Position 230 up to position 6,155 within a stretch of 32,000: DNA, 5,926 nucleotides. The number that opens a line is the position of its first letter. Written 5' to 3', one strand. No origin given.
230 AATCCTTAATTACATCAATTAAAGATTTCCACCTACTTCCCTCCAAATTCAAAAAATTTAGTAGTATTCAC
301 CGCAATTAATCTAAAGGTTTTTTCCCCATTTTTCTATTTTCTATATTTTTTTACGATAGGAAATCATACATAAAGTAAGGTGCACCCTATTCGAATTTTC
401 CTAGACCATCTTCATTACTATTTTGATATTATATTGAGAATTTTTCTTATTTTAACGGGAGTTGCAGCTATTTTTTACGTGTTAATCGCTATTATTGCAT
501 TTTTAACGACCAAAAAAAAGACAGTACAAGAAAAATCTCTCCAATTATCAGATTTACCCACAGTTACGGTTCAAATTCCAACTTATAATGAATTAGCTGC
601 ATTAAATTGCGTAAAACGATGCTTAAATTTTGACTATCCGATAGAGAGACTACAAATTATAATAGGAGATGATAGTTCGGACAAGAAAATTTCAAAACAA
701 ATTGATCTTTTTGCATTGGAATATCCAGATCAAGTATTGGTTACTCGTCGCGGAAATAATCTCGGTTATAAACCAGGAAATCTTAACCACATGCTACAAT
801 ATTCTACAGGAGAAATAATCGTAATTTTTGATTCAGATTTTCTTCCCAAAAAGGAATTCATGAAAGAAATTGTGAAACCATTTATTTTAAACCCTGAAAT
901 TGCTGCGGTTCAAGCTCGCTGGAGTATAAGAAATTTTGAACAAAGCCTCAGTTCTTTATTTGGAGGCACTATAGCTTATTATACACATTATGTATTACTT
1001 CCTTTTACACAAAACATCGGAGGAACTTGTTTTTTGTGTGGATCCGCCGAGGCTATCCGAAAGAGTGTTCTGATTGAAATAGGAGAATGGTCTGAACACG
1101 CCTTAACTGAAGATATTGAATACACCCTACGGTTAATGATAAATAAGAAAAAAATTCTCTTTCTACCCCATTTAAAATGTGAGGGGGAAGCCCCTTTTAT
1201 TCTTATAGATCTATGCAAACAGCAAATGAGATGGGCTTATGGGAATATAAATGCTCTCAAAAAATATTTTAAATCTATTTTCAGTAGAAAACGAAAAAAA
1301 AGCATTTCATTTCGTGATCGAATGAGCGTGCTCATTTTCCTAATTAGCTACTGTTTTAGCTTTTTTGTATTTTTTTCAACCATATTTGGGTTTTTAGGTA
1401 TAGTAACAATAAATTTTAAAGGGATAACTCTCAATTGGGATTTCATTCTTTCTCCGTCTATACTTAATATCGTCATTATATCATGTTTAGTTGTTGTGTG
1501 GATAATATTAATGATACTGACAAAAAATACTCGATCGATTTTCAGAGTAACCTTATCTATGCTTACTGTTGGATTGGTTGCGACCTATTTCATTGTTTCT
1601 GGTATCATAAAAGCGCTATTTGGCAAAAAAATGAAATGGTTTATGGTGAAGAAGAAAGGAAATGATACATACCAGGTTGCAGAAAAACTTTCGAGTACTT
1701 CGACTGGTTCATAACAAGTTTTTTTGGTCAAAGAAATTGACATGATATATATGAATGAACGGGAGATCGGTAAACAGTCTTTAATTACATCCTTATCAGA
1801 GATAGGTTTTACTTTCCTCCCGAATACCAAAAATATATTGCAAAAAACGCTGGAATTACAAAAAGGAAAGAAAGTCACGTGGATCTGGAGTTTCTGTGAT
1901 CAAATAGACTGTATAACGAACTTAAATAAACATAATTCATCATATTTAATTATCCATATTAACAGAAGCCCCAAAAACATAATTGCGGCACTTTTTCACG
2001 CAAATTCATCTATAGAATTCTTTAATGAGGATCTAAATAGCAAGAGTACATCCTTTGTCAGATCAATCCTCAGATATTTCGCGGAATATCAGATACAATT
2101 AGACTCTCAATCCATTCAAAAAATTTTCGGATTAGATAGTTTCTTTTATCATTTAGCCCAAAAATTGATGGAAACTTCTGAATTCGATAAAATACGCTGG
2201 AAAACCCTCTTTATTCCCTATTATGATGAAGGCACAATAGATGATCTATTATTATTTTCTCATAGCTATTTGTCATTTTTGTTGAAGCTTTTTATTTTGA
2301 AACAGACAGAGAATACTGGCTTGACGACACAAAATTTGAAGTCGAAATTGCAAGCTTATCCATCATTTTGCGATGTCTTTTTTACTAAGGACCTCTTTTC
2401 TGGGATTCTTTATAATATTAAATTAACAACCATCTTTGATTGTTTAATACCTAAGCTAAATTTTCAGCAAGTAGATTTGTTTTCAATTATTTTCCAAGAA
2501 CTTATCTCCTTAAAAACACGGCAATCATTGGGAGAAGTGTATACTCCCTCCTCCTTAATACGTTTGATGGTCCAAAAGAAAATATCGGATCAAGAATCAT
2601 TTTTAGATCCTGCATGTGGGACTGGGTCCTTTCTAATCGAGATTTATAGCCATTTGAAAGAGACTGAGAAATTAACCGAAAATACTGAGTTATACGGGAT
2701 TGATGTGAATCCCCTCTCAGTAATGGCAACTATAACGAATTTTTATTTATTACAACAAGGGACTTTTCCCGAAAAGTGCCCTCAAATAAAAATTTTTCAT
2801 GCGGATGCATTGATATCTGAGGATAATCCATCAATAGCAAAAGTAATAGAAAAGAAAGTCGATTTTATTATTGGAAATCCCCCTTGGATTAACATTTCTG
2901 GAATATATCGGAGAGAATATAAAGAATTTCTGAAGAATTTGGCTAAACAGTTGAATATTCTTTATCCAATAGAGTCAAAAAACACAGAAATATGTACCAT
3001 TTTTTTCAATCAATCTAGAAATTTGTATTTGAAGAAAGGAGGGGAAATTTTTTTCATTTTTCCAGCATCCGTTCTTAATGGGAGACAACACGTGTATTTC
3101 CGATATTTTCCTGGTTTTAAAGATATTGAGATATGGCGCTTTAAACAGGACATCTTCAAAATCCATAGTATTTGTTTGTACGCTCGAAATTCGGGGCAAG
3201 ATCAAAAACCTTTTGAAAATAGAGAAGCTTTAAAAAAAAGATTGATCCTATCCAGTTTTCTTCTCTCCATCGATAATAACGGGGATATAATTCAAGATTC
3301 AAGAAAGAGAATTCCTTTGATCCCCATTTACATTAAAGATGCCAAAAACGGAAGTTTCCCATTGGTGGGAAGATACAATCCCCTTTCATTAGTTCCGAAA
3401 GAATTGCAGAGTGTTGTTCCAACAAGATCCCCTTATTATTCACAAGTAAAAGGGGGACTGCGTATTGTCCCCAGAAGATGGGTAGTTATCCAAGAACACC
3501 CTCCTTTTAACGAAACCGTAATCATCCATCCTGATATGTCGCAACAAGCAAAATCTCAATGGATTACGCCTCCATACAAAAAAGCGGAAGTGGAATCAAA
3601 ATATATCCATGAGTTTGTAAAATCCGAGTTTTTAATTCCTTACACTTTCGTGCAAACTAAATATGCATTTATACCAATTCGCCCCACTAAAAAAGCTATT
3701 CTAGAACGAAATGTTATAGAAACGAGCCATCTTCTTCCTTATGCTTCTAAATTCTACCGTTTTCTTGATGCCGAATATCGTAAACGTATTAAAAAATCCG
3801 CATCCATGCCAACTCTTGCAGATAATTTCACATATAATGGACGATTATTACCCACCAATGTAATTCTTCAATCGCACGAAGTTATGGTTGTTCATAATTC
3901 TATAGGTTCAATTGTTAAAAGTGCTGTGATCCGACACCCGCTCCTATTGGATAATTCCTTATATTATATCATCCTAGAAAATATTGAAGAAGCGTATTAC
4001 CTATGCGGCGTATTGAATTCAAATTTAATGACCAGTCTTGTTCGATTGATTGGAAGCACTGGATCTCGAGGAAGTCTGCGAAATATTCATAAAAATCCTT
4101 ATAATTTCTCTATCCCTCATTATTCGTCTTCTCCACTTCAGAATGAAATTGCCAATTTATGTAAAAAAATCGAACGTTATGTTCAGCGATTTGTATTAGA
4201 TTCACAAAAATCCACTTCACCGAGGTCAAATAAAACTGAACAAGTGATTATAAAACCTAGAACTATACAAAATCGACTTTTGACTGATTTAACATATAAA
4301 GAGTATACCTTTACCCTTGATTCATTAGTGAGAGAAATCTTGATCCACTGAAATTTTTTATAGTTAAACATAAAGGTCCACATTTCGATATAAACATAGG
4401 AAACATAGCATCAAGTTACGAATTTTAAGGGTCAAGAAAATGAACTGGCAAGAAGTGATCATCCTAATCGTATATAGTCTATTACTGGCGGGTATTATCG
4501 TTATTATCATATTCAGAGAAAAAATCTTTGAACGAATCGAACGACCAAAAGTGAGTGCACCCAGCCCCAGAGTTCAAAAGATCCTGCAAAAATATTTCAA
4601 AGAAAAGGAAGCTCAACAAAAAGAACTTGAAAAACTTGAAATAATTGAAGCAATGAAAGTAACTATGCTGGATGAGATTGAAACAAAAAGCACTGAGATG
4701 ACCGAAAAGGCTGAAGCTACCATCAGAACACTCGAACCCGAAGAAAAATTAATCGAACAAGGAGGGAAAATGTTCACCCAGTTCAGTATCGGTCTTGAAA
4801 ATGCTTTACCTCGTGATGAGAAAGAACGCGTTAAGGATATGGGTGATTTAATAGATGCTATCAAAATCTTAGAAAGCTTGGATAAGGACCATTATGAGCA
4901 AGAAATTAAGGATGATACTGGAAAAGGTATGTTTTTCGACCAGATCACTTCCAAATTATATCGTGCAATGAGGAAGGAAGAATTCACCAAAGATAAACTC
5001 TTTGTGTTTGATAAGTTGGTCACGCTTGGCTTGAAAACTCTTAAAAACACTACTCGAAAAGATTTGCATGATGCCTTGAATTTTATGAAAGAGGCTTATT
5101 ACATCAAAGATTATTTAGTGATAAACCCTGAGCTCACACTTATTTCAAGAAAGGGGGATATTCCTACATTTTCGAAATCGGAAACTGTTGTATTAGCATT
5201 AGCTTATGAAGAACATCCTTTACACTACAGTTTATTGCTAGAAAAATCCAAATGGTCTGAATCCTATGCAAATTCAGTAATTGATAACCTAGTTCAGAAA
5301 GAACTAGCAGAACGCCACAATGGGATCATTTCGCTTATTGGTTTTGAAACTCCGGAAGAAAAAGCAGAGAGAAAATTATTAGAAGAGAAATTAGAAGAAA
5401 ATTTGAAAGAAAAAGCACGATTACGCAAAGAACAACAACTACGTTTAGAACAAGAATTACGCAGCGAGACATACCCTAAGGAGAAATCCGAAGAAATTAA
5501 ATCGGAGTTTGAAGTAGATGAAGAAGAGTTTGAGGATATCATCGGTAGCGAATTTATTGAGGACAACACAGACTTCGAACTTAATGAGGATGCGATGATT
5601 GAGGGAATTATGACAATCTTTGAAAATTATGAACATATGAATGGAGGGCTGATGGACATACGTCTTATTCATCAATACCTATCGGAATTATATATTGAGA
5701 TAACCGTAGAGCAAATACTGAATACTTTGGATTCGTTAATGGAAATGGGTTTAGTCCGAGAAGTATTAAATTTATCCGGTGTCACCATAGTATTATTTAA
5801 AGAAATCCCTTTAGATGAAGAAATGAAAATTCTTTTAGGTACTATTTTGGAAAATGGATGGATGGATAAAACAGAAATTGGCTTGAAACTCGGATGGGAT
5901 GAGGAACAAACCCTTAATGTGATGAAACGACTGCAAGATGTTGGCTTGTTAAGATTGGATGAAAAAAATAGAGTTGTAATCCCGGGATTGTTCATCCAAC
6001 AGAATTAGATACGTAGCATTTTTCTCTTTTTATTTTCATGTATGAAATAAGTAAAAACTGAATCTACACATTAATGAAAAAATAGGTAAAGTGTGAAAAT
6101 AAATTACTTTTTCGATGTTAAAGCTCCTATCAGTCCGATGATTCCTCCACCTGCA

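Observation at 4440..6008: Membrane-tethered, internally duplicated ESCRT-II (Vps22/Vps36-like) protein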

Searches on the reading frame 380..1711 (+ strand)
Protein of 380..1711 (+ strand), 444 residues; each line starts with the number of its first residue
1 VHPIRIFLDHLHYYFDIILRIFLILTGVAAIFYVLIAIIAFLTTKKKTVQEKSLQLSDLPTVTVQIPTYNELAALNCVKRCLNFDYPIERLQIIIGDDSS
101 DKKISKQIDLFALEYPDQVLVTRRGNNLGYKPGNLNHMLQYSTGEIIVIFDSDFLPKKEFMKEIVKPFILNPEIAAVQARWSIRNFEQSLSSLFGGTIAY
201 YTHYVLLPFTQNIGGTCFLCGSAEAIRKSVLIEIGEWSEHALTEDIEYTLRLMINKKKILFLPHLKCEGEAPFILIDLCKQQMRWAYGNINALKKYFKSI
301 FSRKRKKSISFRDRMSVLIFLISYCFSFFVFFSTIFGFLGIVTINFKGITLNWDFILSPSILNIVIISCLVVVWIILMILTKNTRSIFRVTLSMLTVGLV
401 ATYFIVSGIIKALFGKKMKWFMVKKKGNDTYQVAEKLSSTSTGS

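Call 31: search_protein_families(library=pfam, proteins=[window:380-1711:+], max_evalue=0.001)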
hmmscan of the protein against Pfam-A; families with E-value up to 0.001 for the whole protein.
window:380-1711:+ (444 aa): 4 families
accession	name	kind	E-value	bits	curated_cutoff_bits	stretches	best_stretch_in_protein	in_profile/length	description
PF13641.12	Glyco_tranf_2_3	-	5e-26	92.6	27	1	60-288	1-230/230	Glycosyltransferase like family 2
PF13632.12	Glyco_trans_2_3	-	3.7e-19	69.8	27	1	146-367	1-183/198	Glycosyl transferase family group 2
PF00535.33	Glycos_transf_2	-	2.6e-18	67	23.3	1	64-233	2-166/168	Glycosyl transferase family 2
PF13506.12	Glyco_transf_21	-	4.3e-07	30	21.7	1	119-286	6-173/174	Glycosyl transferase family 21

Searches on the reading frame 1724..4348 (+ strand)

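Call 31: search_protein_families(library=pfam, proteins=[window:1724-4348:+], max_evalue=0.001)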
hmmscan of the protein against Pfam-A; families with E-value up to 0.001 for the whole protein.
window:1724-4348:+ (875 aa): 5 families
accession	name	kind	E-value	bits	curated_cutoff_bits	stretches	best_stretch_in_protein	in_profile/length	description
PF02384.22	N6_Mtase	-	6.4e-21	75.4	20.4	1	256-451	9-188/311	N-6 DNA Methylase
PF07669.17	Eco57I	-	3.2e-10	40.8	25.3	1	322-461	2-148/171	Eco57I restriction-modification methylase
PF20473.4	MmeI_Mtase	-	3.1e-08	33.5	27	1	283-358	14-83/259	MmeI, DNA-methyltransferase domain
PF01170.24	UPF0020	-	5.3e-05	23.4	22.3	0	287-390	26-133/197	RMKL-like, methyltransferase domain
PF13847.12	Methyltransf_31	-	0.0003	20.9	27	1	288-333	2-41/145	Methyltransferase domain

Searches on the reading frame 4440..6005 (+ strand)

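Call 4: search_protein_families(library=pfam, proteins=[window:4440-6005:+], max_evalue=10)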
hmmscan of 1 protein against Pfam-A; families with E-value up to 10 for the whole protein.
window:4440-6005:+ (522 aa): 7 families
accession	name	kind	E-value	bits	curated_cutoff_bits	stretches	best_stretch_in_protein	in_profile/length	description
PF01978.25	TrmB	-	8.4e-05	22.8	25.6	2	468-510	16-58/68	Sugar-specific transcriptional regulator TrmB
PF04157.22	EAP30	-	0.00016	21.9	26.8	2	390-508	96-219/219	EAP30/Vps36 family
PF22451.2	NirdL-like_HTH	-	0.00056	19.9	27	1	479-505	21-47/47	Siroheme decarboxylase NirDL-like HTH domain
PF01047.28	MarR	-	0.0045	17.3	24.6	1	245-292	2-49/59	MarR family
PF20442.3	BrxL_N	-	0.039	14.3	28.2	1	39-106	44-109/132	BREX system Lon protease-like protein BrxL N-terminal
PF11933.13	Na_trans_cytopl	-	0.076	13.7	27.5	1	285-338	85-139/164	Cytoplasmic domain of voltage-gated Na+ ion channel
PF10007.15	DUF2250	-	6.9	7.3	24.4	1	418-442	31-55/93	Uncharacterized protein conserved in archaea (DUF2250)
